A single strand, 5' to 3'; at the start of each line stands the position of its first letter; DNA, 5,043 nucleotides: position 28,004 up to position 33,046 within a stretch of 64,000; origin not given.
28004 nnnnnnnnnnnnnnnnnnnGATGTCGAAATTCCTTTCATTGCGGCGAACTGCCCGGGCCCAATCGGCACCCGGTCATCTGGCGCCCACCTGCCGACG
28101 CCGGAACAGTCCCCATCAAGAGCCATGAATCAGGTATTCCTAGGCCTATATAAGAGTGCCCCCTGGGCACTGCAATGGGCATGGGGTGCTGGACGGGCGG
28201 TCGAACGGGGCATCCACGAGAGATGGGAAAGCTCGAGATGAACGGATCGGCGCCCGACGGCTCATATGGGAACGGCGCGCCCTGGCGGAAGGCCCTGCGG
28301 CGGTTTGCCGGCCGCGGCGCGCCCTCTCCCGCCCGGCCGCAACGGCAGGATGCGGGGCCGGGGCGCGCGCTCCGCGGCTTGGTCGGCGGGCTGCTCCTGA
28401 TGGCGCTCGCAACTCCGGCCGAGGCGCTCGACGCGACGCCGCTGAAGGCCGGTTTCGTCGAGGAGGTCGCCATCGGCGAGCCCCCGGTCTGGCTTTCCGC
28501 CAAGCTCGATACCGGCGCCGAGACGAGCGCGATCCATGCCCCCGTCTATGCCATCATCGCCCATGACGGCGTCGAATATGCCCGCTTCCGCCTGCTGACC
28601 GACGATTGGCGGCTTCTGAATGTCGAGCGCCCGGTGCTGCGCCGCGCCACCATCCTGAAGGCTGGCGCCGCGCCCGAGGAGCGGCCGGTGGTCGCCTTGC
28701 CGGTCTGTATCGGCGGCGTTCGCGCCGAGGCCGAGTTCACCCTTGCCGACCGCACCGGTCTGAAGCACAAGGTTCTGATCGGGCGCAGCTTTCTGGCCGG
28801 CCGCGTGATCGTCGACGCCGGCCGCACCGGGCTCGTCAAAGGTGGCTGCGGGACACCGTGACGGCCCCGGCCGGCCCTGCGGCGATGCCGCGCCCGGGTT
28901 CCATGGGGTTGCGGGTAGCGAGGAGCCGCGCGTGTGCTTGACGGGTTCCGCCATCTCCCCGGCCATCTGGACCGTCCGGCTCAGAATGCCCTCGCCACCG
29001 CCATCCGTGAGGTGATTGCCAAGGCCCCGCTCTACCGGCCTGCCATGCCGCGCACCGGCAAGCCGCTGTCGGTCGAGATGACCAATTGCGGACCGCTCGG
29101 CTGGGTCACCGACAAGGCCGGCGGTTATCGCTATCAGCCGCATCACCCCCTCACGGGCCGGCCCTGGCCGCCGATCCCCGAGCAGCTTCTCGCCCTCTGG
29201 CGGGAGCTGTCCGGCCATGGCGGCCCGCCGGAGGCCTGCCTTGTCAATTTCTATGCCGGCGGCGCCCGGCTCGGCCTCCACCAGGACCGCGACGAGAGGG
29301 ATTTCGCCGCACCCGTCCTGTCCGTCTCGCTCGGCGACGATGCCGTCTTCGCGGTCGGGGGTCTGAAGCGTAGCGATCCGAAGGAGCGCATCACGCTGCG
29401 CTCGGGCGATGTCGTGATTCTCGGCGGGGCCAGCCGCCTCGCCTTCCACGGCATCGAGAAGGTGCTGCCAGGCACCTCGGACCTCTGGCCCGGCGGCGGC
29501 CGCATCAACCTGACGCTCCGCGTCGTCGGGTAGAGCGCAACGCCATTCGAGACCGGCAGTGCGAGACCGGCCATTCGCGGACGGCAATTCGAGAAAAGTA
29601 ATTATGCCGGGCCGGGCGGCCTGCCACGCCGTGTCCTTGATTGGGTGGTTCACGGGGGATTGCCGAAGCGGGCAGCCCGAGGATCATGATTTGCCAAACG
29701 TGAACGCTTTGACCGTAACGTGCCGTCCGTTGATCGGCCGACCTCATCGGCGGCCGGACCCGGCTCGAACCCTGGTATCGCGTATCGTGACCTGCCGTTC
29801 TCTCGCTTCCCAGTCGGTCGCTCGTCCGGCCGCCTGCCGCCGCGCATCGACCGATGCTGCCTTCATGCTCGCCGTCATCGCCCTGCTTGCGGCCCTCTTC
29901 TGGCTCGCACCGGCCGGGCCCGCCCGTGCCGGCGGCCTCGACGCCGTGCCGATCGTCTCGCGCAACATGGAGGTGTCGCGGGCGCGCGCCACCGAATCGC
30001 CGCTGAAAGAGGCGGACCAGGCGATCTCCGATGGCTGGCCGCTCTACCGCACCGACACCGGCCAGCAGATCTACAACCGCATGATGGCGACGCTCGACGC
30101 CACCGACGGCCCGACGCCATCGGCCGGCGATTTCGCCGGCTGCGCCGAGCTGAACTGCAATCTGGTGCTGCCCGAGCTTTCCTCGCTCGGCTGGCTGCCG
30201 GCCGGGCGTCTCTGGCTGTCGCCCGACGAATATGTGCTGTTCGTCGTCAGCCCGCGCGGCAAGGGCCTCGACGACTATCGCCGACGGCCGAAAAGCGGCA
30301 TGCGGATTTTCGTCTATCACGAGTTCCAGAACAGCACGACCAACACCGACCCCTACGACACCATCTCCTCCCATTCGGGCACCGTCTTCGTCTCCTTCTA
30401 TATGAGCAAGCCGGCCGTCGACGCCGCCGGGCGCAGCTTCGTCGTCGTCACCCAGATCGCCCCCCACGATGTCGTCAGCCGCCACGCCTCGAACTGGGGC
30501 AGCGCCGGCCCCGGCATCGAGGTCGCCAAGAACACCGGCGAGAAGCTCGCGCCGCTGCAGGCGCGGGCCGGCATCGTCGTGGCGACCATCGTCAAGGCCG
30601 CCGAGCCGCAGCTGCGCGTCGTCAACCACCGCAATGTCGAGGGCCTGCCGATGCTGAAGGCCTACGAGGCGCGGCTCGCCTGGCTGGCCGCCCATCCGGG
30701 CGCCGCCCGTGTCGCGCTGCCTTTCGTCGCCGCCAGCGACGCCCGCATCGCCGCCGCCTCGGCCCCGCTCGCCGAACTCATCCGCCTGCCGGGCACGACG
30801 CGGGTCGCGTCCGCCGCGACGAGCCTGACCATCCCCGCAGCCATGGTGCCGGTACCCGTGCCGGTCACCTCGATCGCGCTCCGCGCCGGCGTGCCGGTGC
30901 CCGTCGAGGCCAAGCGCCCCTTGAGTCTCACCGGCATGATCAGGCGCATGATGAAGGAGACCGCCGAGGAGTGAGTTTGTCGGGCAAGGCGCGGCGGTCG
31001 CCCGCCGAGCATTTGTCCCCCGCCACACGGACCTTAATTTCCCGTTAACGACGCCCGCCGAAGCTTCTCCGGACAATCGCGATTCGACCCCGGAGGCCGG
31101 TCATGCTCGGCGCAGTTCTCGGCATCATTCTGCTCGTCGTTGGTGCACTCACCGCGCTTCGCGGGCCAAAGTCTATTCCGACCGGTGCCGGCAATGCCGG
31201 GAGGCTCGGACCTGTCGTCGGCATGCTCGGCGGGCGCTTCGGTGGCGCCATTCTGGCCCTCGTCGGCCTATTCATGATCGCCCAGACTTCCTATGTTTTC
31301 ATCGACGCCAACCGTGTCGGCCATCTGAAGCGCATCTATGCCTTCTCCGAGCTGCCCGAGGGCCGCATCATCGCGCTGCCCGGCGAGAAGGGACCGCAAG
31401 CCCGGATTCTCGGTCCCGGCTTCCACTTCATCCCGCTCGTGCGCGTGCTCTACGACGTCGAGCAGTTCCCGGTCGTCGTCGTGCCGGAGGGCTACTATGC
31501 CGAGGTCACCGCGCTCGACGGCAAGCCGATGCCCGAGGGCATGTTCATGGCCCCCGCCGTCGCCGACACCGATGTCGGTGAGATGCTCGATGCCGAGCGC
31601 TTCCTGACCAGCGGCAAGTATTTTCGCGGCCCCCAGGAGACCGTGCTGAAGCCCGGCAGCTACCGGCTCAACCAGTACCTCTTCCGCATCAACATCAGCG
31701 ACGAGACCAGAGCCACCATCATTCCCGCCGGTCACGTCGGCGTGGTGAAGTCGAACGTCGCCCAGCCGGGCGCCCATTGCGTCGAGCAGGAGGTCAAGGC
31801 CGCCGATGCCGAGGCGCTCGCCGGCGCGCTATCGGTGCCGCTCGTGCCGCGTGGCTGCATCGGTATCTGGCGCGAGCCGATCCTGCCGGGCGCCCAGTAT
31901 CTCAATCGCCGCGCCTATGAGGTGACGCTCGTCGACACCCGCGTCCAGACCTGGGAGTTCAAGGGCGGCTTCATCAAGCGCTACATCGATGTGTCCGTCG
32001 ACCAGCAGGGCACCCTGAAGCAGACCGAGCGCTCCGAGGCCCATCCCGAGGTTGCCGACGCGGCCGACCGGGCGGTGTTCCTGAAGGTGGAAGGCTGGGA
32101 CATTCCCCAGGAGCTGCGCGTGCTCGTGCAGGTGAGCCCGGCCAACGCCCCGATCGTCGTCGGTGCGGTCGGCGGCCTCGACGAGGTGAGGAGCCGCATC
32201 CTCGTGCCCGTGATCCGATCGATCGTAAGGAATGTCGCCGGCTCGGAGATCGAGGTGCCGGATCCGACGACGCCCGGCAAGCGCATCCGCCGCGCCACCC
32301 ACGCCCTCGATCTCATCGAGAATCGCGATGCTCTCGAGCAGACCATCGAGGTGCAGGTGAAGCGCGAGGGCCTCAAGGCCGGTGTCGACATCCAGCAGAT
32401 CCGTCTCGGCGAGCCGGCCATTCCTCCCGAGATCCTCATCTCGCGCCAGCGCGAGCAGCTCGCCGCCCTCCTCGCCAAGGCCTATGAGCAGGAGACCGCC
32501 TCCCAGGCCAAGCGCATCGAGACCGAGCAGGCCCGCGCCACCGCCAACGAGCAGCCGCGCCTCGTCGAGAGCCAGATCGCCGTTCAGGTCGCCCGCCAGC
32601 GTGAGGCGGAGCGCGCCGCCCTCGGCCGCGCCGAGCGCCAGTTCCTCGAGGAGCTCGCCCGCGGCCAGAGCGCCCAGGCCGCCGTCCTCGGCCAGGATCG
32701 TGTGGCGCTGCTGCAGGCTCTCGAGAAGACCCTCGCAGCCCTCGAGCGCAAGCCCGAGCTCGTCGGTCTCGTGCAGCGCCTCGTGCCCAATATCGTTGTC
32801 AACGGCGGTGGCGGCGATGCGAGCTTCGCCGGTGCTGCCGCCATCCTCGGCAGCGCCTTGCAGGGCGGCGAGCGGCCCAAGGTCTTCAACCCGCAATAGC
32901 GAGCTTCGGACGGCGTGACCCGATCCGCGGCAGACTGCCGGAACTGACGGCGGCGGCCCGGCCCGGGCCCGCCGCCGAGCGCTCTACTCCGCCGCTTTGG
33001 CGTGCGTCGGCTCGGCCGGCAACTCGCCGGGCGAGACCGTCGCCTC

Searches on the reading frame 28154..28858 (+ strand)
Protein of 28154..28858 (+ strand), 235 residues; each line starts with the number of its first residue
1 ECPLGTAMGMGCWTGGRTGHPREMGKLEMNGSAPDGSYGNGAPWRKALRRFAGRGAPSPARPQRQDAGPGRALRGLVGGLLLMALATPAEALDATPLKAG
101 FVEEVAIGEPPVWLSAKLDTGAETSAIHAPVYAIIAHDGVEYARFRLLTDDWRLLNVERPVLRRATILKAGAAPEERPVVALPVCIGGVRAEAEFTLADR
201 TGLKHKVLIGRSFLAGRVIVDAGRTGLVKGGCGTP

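Call 61: search_protein_families(library=pfam, proteins=[window:28154-28858:+], max_evalue=0.00001)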
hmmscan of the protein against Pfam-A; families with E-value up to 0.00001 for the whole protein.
window:28154-28858:+ (235 aa): 1 family
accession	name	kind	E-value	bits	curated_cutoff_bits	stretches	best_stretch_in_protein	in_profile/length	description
PF05618.17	Zn_protease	-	4.7e-22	78.8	27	1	100-225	3-132/138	Putative ATP-dependent zinc protease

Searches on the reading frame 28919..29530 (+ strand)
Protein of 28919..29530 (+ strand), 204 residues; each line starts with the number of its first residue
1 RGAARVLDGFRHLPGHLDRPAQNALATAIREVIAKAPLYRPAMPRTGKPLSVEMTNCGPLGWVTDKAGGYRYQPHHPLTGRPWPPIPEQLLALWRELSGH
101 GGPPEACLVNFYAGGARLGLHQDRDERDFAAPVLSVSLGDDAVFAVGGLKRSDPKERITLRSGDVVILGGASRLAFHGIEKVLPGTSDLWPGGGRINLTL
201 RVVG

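Call 61: search_protein_families(library=pfam, proteins=[window:28919-29530:+], max_evalue=0.00001)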
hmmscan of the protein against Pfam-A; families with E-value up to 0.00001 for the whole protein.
window:28919-29530:+ (204 aa): 1 family
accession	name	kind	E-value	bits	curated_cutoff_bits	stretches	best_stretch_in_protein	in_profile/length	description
PF13532.12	2OG-FeII_Oxy_2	-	2.1e-57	194.9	31.2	1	9-201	1-194/194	2OG-Fe(II) oxygenase superfamily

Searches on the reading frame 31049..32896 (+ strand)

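Call 61: search_protein_families(library=pfam, proteins=[window:31049-32896:+], max_evalue=0.00001)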
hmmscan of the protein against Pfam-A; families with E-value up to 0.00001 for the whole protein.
window:31049-32896:+ (616 aa): 1 family
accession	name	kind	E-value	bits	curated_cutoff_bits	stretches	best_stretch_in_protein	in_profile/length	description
PF01145.31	Band_7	-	1.2e-06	29.1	23.6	0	224-485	2-173/176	SPFH domain / Band 7 family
